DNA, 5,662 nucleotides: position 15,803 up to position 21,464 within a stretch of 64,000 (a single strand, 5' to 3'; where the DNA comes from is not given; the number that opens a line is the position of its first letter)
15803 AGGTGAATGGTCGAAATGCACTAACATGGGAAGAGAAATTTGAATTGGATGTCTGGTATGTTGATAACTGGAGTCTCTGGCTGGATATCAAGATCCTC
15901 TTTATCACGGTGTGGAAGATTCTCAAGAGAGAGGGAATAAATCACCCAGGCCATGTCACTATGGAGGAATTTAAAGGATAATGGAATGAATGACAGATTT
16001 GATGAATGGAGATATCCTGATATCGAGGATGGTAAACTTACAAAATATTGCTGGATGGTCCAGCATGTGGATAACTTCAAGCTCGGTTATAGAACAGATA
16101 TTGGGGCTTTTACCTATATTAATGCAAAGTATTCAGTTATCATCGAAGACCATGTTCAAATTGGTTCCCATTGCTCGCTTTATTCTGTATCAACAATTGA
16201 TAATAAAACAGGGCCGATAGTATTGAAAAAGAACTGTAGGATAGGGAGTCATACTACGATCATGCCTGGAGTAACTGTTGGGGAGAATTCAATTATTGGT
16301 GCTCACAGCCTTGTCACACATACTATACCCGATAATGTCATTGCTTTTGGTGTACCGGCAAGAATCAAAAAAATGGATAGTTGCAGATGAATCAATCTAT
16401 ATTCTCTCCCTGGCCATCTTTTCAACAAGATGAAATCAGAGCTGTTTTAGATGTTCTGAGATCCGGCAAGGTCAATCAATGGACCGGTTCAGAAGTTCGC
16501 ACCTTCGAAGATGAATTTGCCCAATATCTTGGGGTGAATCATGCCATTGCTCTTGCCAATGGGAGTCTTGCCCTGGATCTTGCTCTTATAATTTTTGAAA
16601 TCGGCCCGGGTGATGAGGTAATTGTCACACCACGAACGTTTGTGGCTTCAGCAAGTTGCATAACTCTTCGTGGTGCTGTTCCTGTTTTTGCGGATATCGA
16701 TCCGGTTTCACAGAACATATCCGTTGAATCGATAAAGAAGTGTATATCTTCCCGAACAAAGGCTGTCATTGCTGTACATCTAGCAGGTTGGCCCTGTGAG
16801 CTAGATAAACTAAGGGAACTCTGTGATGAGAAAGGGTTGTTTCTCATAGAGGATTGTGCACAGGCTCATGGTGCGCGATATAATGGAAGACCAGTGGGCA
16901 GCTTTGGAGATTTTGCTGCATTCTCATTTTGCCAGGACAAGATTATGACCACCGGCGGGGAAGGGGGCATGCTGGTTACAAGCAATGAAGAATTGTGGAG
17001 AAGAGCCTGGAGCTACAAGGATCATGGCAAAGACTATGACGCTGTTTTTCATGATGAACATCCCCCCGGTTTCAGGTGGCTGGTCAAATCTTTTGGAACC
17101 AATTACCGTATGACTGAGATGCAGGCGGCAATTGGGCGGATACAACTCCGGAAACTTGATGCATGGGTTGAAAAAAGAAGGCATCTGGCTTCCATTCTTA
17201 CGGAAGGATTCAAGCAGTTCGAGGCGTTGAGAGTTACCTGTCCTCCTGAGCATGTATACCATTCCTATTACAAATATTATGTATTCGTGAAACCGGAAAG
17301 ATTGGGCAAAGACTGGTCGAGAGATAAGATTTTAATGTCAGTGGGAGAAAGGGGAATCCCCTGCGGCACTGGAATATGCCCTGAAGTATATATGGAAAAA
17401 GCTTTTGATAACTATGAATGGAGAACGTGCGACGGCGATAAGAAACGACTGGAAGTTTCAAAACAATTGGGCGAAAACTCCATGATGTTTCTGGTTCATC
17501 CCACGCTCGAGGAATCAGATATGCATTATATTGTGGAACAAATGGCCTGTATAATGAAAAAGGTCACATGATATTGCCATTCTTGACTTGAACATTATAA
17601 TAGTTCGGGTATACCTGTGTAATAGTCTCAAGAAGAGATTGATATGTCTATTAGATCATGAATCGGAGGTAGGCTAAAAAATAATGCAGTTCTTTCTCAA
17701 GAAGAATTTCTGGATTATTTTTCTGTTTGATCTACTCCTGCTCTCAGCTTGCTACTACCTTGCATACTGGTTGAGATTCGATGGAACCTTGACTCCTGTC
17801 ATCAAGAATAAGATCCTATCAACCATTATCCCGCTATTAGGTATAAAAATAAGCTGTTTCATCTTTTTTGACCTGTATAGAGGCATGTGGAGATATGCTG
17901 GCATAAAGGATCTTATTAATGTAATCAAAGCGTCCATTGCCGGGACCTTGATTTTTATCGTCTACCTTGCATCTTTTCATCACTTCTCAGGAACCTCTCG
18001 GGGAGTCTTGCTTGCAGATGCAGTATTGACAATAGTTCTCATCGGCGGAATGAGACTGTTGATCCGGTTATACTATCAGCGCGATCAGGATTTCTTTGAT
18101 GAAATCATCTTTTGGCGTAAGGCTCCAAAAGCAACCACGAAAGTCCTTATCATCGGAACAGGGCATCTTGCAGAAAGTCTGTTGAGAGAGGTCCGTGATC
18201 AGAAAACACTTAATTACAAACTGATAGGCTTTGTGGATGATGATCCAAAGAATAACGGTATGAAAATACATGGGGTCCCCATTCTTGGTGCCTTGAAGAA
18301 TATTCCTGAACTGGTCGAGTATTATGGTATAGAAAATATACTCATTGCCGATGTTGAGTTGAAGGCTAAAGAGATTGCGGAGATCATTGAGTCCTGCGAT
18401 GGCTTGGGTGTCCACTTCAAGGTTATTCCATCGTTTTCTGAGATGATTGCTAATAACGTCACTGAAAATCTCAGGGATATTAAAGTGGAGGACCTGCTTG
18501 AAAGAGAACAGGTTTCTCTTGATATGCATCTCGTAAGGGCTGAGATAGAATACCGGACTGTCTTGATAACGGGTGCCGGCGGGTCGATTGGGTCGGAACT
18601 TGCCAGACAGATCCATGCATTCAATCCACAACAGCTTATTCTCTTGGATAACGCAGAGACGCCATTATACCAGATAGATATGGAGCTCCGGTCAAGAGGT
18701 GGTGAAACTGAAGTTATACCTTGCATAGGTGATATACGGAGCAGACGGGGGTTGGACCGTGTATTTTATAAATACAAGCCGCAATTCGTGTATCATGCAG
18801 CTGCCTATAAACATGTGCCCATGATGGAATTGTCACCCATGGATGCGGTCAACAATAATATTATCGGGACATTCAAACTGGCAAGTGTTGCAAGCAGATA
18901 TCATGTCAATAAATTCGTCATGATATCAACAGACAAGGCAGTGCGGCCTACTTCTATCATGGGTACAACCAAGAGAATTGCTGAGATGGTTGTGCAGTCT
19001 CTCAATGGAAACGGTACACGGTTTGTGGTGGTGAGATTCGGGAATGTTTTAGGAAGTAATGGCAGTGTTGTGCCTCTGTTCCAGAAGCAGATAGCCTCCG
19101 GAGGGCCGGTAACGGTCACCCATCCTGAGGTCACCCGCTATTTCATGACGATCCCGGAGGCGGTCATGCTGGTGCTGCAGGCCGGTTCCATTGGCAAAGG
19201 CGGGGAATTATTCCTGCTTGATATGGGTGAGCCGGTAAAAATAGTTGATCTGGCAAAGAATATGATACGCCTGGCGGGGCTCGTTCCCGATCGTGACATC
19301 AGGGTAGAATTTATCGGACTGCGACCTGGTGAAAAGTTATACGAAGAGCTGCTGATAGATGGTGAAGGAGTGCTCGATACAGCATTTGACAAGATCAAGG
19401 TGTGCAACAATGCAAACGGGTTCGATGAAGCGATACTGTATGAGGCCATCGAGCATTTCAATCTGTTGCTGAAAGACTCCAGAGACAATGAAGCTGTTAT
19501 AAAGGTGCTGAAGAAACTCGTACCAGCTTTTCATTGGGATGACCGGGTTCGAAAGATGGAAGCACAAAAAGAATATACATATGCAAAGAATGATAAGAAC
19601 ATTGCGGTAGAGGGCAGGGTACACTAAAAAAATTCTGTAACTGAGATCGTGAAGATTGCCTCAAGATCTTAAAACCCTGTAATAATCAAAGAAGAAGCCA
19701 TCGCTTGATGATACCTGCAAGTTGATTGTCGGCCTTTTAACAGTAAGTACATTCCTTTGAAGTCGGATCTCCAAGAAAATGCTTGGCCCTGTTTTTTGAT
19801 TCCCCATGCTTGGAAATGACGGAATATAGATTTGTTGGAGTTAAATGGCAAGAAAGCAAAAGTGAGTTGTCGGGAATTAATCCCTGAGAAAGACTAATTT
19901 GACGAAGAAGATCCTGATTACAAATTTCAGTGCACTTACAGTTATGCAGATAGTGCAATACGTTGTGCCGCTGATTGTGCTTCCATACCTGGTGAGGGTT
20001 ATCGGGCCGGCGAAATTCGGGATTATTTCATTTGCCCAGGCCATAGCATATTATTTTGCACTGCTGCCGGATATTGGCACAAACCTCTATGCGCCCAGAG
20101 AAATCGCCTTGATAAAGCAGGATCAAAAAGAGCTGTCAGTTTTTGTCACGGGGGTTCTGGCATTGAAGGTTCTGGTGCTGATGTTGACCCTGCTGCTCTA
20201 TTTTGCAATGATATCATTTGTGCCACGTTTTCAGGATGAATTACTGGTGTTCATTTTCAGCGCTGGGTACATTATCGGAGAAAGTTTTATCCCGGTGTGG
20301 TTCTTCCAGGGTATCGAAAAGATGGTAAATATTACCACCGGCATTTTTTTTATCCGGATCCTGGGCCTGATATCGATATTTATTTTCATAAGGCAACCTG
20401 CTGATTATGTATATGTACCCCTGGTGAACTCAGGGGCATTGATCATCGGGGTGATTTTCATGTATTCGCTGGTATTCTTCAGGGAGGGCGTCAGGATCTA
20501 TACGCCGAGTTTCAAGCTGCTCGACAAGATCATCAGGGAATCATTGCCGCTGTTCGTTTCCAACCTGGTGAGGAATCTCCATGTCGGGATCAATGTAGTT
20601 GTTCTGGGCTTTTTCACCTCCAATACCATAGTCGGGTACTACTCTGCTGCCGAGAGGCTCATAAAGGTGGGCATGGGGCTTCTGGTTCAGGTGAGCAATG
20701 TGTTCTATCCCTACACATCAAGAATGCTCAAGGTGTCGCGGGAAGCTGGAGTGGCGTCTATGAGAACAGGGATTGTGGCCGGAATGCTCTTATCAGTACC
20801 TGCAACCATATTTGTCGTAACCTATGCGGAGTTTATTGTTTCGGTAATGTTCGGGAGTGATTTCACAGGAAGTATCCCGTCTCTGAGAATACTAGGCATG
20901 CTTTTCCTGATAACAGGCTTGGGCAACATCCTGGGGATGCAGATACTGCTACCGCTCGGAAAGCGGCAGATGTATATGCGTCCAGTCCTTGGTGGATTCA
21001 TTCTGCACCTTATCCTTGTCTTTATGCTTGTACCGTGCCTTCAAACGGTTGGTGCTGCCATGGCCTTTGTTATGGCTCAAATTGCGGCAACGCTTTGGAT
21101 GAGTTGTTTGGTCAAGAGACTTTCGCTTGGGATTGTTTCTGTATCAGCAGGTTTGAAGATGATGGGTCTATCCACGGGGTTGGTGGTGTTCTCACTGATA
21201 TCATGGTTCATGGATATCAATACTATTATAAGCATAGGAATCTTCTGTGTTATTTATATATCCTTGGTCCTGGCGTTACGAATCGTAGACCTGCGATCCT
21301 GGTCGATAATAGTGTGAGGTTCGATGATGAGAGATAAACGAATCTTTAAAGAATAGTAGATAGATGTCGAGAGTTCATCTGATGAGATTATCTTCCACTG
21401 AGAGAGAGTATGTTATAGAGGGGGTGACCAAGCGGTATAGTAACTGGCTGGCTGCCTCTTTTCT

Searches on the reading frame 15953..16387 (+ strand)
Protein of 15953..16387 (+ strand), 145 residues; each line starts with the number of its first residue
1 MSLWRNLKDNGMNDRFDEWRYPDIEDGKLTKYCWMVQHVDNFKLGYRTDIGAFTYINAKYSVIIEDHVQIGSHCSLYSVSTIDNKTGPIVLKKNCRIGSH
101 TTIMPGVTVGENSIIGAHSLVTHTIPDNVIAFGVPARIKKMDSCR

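Call 20: search_protein_families(library=pfam, proteins=[window:15953-16387:+], max_evalue=0.001)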
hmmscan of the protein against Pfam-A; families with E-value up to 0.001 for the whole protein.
window:15953-16387:+ (145 aa): 3 families
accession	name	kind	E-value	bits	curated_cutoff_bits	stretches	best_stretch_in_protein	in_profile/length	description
PF00132.30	Hexapep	-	4.1e-13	48.9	27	1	89-123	2-36/36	Bacterial transferase hexapeptide (six repeats)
PF14602.12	Hexapep_2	-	3.3e-08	33.6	27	1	93-117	6-28/34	Hexapeptide repeat of succinyl-transferase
PF25084.1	LbH_EIF2B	-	0.00082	19.8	54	0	58-125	12-74/105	EIF2B subunit epsilon LbH domain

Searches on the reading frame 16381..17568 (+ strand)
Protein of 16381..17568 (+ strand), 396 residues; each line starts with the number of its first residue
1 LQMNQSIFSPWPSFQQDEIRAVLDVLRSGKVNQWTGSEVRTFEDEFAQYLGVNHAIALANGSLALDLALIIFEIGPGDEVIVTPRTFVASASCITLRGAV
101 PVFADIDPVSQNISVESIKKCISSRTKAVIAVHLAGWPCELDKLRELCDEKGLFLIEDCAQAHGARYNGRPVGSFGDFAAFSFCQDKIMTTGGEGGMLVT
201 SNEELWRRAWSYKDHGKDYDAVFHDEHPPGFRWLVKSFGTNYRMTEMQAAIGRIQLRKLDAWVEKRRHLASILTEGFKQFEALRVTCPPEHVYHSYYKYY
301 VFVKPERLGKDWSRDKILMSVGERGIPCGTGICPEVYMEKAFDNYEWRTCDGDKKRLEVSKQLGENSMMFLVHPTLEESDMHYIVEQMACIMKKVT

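Call 20: search_protein_families(library=pfam, proteins=[window:16381-17568:+], max_evalue=0.001)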
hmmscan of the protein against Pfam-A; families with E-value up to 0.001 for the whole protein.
window:16381-17568:+ (396 aa): 3 families
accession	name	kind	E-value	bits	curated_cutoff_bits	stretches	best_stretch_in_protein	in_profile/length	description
PF01041.23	DegT_DnrJ_EryC1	-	4.5e-102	342.4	19.8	1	15-388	4-359/360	DegT/DnrJ/EryC1/StrS aminotransferase family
PF00155.27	Aminotran_1_2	-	6e-06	26.1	19.7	1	20-165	24-192/361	Aminotransferase class I and II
PF01212.27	Beta_elim_lyase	-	0.00024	21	27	1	38-280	33-233/288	Beta-eliminating lyase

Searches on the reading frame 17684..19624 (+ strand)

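Call 20: search_protein_families(library=pfam, proteins=[window:17684-19624:+], max_evalue=0.001)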
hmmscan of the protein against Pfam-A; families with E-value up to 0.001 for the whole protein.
window:17684-19624:+ (647 aa): 10 families
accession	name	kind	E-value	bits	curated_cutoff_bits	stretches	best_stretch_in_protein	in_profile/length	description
PF02719.21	Polysacc_synt_2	-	2.7e-118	394.8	20.2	1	293-573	1-290/293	Polysaccharide biosynthesis protein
PF01370.27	Epimerase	-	4.5e-21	75.8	20.9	1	293-497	1-221/240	NAD dependent epimerase/dehydratase family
PF04321.23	RmlD_sub_bind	-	2.7e-15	56.7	27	1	292-479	2-176/287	RmlD substrate binding domain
PF13727.12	CoA_binding_3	-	6.8e-15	56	25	1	62-249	3-175/175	CoA-binding domain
PF16363.11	GDP_Man_Dehyd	-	3e-14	53.7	27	1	294-417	1-130/332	GDP-mannose 4,6 dehydratase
PF01073.25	3Beta_HSD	-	5.6e-06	26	22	1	294-423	1-123/280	3-beta hydroxysteroid dehydrogenase/isomerase family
PF07993.18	NAD_binding_4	-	4.7e-05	23.1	20.1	0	296-421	2-141/258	Male sterility protein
PF00106.31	adh_short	-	0.00021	21.3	26.6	1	292-366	2-73/195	short chain dehydrogenase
PF17836.7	PglD_N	-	0.00035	21.5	23.4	0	153-207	1-51/78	PglD N-terminal domain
PF02629.25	CoA_binding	-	0.00086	20.5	22.3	0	151-212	3-63/97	CoA binding domain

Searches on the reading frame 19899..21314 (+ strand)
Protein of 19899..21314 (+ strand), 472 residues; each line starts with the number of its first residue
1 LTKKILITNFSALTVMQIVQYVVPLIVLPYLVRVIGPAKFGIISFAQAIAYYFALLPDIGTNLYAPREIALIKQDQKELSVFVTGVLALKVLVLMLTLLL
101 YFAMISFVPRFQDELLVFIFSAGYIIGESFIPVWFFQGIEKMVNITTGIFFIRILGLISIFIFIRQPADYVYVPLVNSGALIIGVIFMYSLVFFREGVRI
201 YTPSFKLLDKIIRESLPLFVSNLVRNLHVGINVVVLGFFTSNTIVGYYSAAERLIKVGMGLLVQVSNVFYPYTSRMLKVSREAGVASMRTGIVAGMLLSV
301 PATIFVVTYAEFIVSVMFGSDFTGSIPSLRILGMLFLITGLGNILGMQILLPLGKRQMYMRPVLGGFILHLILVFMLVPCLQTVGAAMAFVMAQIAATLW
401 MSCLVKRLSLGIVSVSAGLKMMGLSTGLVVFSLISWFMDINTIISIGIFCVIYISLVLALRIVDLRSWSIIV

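Call 20: search_protein_families(library=pfam, proteins=[window:19899-21314:+], max_evalue=0.001)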
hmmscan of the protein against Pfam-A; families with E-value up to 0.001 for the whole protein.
window:19899-21314:+ (472 aa): 2 families
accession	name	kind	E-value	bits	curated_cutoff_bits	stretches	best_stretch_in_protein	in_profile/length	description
PF01943.22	Polysacc_synt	-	1.1e-38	133.7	28.2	1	8-276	3-273/274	Polysaccharide biosynthesis protein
PF13440.11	Polysacc_synt_3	-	3e-10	40.2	23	1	31-327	2-293/293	Polysaccharide biosynthesis protein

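Call 30: search_protein_families(library=ncbifam, proteins=[window:19899-21314:+], max_evalue=0.001)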
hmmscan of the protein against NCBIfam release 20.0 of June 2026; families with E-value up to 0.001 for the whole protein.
window:19899-21314:+ (472 aa): 1 family
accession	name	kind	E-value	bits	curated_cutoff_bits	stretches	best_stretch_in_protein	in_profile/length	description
NF041871.1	Wzx_EPS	equivalog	8.9e-15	54.4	800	1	17-461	13-461/492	exopolysaccharide biosynthesis flippase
